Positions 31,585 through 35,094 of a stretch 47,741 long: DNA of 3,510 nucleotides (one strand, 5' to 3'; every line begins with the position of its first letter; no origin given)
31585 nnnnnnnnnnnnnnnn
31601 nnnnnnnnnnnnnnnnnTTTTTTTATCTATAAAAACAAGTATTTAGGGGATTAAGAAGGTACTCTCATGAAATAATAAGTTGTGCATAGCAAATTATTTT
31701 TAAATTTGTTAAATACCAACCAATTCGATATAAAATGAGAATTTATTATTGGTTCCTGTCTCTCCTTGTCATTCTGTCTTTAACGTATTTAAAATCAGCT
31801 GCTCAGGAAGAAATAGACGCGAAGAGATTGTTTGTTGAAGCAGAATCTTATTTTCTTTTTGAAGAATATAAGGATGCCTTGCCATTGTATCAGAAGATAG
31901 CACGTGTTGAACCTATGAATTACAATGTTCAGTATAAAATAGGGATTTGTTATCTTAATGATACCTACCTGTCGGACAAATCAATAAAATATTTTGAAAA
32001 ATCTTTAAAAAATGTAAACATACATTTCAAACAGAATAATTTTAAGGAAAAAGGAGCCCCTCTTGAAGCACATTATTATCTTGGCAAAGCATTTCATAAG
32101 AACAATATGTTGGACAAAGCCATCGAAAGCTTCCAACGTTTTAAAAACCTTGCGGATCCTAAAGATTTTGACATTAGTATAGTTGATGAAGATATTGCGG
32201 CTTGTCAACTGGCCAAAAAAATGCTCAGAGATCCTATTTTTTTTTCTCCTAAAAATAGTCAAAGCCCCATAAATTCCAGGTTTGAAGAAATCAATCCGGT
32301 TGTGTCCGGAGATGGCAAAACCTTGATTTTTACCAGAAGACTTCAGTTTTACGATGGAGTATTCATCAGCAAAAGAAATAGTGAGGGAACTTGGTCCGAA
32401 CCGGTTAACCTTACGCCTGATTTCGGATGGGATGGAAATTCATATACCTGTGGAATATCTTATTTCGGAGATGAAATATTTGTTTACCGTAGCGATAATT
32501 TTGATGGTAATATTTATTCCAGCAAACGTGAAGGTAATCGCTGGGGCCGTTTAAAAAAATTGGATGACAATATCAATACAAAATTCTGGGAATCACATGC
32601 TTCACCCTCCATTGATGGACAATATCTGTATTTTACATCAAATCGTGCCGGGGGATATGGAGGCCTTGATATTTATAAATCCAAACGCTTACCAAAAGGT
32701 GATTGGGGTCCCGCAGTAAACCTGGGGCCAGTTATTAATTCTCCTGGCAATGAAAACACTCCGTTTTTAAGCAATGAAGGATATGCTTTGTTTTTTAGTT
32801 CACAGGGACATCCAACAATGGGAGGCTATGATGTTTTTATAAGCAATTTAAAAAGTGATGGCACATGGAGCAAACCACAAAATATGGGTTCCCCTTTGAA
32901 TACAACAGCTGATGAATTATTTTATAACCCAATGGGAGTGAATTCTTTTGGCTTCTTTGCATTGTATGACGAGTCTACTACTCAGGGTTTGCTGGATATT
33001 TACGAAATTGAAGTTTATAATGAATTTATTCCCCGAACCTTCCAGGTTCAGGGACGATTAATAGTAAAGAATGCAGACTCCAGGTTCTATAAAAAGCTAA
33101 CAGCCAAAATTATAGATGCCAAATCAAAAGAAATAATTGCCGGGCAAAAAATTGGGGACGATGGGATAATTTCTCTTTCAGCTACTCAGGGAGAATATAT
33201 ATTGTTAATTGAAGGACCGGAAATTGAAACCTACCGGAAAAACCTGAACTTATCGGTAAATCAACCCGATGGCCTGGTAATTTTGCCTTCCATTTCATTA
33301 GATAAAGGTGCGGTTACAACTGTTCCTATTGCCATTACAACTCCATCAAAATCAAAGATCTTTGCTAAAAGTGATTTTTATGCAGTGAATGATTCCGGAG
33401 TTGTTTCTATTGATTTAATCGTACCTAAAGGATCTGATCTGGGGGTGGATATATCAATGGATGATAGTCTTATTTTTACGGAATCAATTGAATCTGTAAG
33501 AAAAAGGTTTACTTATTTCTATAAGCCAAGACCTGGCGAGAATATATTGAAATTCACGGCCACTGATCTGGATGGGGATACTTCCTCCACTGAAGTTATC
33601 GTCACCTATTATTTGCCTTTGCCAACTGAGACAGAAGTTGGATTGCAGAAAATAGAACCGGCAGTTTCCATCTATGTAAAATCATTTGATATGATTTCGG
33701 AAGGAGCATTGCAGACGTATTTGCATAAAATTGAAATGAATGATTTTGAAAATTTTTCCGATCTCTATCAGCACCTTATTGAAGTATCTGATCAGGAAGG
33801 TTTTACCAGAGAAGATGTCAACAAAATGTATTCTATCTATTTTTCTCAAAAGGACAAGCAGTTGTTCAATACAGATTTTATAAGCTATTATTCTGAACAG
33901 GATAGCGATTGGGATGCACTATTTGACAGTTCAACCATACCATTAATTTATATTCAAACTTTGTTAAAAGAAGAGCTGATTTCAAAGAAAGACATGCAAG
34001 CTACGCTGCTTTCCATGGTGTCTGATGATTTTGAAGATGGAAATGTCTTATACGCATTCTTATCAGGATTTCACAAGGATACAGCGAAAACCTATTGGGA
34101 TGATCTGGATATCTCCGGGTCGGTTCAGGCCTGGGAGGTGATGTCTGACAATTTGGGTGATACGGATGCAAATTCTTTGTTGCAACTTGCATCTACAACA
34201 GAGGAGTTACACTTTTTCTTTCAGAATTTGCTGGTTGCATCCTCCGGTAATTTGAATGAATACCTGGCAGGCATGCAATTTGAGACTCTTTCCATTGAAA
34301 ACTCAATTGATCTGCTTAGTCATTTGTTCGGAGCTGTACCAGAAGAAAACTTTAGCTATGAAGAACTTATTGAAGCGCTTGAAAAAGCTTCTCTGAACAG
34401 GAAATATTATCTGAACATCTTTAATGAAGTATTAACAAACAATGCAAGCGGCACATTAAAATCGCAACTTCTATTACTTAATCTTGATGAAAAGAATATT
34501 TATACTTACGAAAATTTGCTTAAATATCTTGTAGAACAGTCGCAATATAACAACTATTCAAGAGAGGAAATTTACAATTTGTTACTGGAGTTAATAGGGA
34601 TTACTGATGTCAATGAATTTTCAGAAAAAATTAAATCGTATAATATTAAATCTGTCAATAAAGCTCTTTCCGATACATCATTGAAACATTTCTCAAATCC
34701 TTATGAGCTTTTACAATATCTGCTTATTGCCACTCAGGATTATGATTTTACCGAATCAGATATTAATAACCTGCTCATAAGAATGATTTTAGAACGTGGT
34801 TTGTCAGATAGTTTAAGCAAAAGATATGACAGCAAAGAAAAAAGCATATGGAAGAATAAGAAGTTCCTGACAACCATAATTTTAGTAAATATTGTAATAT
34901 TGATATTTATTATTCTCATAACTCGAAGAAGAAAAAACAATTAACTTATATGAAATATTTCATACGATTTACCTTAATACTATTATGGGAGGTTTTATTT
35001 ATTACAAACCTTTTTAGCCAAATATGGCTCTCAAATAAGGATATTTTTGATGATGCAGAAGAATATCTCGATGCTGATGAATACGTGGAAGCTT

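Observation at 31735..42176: Tandem five-member family of PorE-like (TPR + PD40 beta-propeller) envelope proteins with different C-terminal modules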

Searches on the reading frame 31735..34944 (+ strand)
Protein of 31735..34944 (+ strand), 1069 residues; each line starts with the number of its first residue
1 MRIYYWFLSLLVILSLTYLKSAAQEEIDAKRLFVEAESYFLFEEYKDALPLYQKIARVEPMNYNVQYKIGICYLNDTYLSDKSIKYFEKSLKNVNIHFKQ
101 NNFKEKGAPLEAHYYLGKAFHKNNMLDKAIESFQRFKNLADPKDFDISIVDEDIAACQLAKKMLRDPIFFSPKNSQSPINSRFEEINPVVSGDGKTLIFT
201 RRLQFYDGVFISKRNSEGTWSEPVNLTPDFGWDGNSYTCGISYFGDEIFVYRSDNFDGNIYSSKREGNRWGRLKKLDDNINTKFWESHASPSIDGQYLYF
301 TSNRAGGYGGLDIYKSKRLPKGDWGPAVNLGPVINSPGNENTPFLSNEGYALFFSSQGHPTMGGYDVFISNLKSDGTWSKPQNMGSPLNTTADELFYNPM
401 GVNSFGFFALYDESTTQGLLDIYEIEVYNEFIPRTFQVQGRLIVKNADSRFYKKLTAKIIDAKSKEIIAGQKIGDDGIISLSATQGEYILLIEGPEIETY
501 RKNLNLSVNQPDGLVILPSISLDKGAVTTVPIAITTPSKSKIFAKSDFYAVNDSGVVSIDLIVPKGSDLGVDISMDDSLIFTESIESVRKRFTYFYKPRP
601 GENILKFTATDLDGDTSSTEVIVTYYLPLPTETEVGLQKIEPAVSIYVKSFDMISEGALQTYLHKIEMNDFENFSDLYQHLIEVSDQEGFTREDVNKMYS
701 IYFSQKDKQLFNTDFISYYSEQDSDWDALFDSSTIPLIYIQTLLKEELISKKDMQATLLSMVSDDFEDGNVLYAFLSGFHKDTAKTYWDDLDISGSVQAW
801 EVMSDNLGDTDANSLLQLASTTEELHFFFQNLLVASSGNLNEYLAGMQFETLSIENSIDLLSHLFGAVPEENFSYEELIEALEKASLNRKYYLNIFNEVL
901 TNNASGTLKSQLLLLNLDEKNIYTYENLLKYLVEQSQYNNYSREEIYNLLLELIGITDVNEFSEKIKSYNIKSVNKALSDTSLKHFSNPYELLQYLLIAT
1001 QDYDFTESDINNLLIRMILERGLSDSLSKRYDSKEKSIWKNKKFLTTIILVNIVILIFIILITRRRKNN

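Call 4: search_protein_families(library=pfam, proteins=[window:31735-34944:+], max_evalue=0.01)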
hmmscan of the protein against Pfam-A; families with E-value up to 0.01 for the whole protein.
window:31735-34944:+ (1069 aa): 5 families
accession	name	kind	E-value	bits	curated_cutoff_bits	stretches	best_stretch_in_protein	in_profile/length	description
PF07676.18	PD40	-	4.1e-18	65.3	20.9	3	279-314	4-37/38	WD40-like Beta Propeller Repeat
PF07719.23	TPR_2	-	1.7e-05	25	27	0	111-135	2-26/34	Tetratricopeptide repeat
PF13174.12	TPR_6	-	3.5e-05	24.6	26.3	0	111-138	1-28/33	Tetratricopeptide repeat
PF00515.34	TPR_1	-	0.00023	21.3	27.8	1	111-135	2-26/34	Tetratricopeptide repeat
PF13432.12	TPR_16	-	0.00039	21.2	32.7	0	110-136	29-57/65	Tetratricopeptide repeat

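Call 6: search_protein_families(library=ncbifam, proteins=[window:31735-34944:+], max_evalue=0.01)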
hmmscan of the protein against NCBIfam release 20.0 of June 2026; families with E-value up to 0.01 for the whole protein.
window:31735-34944:+ (1069 aa): 3 families
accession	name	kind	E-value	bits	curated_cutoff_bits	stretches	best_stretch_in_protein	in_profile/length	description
NF052230.1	T9SS_PorE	exception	2.4e-41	141.8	600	1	28-427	17-418/648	PorE family type IX secretion system protein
NF053607.1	CHU_0125_OmpA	equivalog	6.1e-41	140.6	620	1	31-426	21-411/639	CHU_0125 family OmpA-like outer membrane integrity protein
NF040959.1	MamA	equivalog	3.4e-06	26.6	200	1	32-91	108-166/204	magnetosome protein MamA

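Call 52: predict_structure(alignment_id=A5)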
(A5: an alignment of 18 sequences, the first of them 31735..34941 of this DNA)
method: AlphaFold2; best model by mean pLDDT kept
length: 1069 residues; sequences in the alignment: 18
mean_pLDDT: 66.5   pTM: 0.43
mean pLDDT of the five models: 66.5, 65.9, 60.4, 53.7, 52.4
residues with pLDDT >= 90: 68; 70-90: 496; 50-70: 240; < 50: 265
segments of 3 or more residues with pLDDT < 50: 19-26, 165-187, 228-236, 305-310, 334-349, 355-367, 385-429, 527-539, 627-637, 783-790, 955-1045
pLDDT, mean of each block of 10 residues (from residue 1): 65 62 50 66 67 84 89 74 88 79 78 88 78 88 74 70 43 26 42 60 58 67 60 47 69 60 74 70 53 64 48 69 69 41 46 44 43 53 44 31 33 35 36 67 80 83 69 82 77 79 69 69 61 42 66 65 82 81 86 81 84 79 57 42 56 85 79 86 90 90 88 83 76 85 87 88 76 81 44 76 82 88 89 90 82 85 90 90 86 83 70 74 80 70 64 53 43 34 33 42 43 42 29 29 52 74 57
secondary structure, 60 per line:
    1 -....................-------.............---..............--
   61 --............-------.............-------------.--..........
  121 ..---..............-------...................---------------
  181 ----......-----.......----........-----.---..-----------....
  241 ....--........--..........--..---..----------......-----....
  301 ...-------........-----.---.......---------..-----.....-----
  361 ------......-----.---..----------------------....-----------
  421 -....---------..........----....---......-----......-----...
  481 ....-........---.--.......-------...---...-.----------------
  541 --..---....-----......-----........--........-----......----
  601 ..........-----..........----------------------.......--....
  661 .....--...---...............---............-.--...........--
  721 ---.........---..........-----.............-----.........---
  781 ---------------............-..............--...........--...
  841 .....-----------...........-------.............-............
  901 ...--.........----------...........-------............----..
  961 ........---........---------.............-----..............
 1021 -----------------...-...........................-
elements in order (helices of 4 or more, strands of 3 or more residues): H2-21 H29-41 H45-58 H63-74 H82-93 H111-122 H126-139 H147-165 E185-190 E196-202 E207-214 E237-244 E247-254 E257-266 E286-291 E297-303 E311-318 E328-334 E351-355 E367-372 E406-409 E422-425 E435-444 H449-452 E456-461 E467-472 E478-484 E486-493 E500-506 E514-516 E520-522 E548-551 E557-562 E568-575 E578-585 E591-596 E601-610 E616-625 H648-654 H657-665 H674-688 H692-703 H708-718 H724-732 H736-745 H751-763 H769-777 H796-807 H809-821 H825-835 H838-845 H857-867 H875-887 H889-903 H906-914 H925-935 H943-954 H959-968 H972-979 H989-1001 H1007-1020 H1042-1068

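Call 55: fold_search(model_id=the predicted structure, library=pdb)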
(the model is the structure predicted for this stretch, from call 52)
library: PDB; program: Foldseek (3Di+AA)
matches with E <= 10: 1915; with E <= 0.001: 111
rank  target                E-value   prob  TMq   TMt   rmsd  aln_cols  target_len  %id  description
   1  6fwv_B                1.3e-07  1.00  0.08  0.16  41.6       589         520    7  The Bacillus anthracis TIE protein (released 2018-08-08)
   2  6fwv_A                3.4e-07  1.00  0.09  0.16  44.8       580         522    8  The Bacillus anthracis TIE protein (released 2018-08-08)
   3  9oz1_A                7.7e-07  1.00  0.11  0.15  40.6       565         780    9  Cryo-EM structure of chicken ROS1 in apo-state. Cryo-EM refinement is focused on the "leg" region of chicken ROS1. (released 2026-02-25)
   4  8asv_A                8.0e-07  0.99  0.13  0.12  43.8      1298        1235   10  Cryo-EM structure of yeast Elongator complex (released 2022-12-07)
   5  9bfp_A                8.8e-07  1.00  0.08  0.09  29.5       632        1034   10  Cryo-EM structure of Sevenless extracellular domain (monomer) (released 2025-01-29)
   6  8hhv_A                1.2e-06  1.00  0.13  0.26  23.3       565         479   11  endo-alpha-D-arabinanase EndoMA1 from Microbacterium arabinogalactanolyticum (released 2023-08-16)
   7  9ozc_A                1.4e-06  1.00  0.15  0.10  32.6       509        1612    9  Cryo-EM structure of 1:2:1 ROS1/NEL/NICOL holo-complex, conformation 1. (released 2026-02-25)
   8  4yok                  2.1e-06  1.00  0.07  0.33  17.5       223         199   10  Crystal structure of a DUF3823 family protein (PARMER_04126) from Parabacteroides merdae ATCC 43184 at 1.80 A resolution (released 2015-03-25)
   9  8ic1_A                2.7e-06  1.00  0.14  0.26  23.2       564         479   11  endo-alpha-D-arabinanase EndoMA1 D51N mutant from Microbacterium arabinogalactanolyticum in complex with arabinooligos (released 2023-08-16)
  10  6qk7_A                2.7e-06  1.00  0.15  0.14  39.1      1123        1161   11  Elongator catalytic subcomplex Elp123 lobe (released 2019-07-17)
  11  6tfk_A                4.1e-06  0.72  0.06  0.08  27.2       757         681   10  Vip3Aa toxin structure (released 2020-08-12)
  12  4u48                  5.0e-06  0.77  0.08  0.06  30.3      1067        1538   10  Crystal structure of Salmonella alpha-2-macroglobulin (released 2014-09-17)
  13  9ozi_A                7.3e-06  1.00  0.15  0.09  43.1       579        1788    9  Cryo-EM structure of chicken ROS1 in apo-state. This is the complete map and model. (released 2026-02-25)
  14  8d6a_A                8.1e-06  0.98  0.06  0.16  31.6       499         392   12  Cryo-EM structure of human LIF signaling complex: model containing the interaction core region (released 2023-03-29)
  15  7zb1_A                8.9e-06  1.00  0.15  0.21  26.9       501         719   12  S580A with 18mer (released 2022-07-06)
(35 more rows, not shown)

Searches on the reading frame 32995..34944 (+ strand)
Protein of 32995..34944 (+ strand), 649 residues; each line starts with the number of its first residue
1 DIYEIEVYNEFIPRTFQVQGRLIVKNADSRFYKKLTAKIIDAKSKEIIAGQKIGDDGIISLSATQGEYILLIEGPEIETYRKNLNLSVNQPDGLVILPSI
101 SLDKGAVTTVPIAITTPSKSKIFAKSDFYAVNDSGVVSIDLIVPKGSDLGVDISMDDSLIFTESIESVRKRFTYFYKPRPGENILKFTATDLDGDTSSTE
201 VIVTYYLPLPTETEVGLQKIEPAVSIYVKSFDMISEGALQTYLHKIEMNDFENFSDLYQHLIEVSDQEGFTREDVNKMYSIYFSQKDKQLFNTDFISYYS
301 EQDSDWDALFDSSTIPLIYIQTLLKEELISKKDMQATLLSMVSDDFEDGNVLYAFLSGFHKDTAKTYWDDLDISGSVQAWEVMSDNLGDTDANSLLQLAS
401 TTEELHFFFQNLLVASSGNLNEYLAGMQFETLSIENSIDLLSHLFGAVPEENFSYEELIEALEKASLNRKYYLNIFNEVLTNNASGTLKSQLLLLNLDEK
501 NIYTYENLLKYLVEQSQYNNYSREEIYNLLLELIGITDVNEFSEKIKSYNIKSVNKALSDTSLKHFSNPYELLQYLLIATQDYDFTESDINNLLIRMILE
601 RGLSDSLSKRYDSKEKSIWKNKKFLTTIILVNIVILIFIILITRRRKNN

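Call 8: search_protein_families(library=pfam, proteins=[window:32995-34944:+], max_evalue=10)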
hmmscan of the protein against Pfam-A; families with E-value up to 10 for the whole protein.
window:32995-34944:+ (649 aa): 2 families
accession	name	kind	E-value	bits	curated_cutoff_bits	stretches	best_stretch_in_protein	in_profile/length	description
PF00957.27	Synaptobrevin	-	0.097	12.9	26.4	1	613-642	57-86/89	Synaptobrevin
PF12363.14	Phage_TAC_12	-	0.18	12.7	26.2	0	234-278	68-110/111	Phage tail assembly chaperone protein, TAC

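Call 37: find_homologous_proteins(query=window:33007-34941:+, max_evalue=0.00001)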
Query window:33007-34941:+ (645 aa): 19 proteins with E <= 0.00001 among 8000 candidates.
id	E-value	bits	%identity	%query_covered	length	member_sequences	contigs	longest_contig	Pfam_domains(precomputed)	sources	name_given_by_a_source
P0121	5.1e-277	939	68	100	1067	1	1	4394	PF07676.19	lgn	-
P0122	1.2e-274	931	66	97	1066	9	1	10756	PF07676.19,PF07719.24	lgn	-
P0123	2.9e-270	916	68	100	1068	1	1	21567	PF07676.19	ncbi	-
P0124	1.1e-257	875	65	100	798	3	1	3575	PF07676.19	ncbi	ncbi:MAG: hypothetical protein PVF73_12815, partial [Bacteroidales bacterium]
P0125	7.6e-249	846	61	100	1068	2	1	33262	PF07676.19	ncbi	-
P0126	1.0e-239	815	62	97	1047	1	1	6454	PF07676.19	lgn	-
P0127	7.4e-185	634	48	100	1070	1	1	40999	PF00515.35,PF07676.19,PF07719.24,PF13174.13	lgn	-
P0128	1.7e-176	607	46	100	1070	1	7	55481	PF13431.13,PF07676.19,PF13174.13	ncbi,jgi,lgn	-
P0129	9.9e-174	597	47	100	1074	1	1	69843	PF00515.35,PF13432.13,PF13428.13,PF07676.19,PF07719.24,PF13174.13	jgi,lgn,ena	-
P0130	4.7e-167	575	45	100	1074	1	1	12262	PF00515.35,PF13428.13,PF07676.19,PF07719.24,PF13174.13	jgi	jgi:tetratricopeptide (TPR) repeat protein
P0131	4.7e-167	575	44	97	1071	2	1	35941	PF14559.13,PF00515.35,PF13428.13,PF07676.19,PF07719.24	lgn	-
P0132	6.3e-164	565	44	97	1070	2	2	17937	PF13431.13,PF00515.35,PF13432.13,PF13428.13,PF07676.19,PF07719.24,PF13174.13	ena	-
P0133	4.1e-163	562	44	100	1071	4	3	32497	PF00515.35,PF07676.19,PF13174.13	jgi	jgi:hypothetical protein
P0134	4.5e-162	559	43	97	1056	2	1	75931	PF13431.13,PF00515.35,PF13432.13,PF13428.13,PF07676.19,PF07719.24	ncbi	-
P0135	9.2e-160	551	43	100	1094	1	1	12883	PF00515.35,PF07676.19,PF07719.24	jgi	jgi:Tol biopolymer transport system component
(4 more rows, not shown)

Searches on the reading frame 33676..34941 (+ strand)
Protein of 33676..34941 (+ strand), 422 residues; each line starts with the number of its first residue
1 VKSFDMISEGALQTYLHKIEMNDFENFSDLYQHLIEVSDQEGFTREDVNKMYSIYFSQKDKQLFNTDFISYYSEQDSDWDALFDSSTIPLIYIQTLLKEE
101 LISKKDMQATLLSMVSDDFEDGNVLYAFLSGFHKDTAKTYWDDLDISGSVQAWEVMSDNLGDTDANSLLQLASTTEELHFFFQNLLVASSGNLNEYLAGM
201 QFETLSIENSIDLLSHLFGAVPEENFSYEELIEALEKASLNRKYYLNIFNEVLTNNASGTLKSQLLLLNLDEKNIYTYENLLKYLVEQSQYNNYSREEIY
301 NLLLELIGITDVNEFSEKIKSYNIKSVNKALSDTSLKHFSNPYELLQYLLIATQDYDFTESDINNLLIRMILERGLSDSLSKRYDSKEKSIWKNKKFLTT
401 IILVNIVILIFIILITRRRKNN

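Call 95: search_solved_structures(query=window:33676-34941:+, max_evalue=1)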
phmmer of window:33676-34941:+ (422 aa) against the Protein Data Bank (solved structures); distinct sequences matched with E-value up to 1: 0.
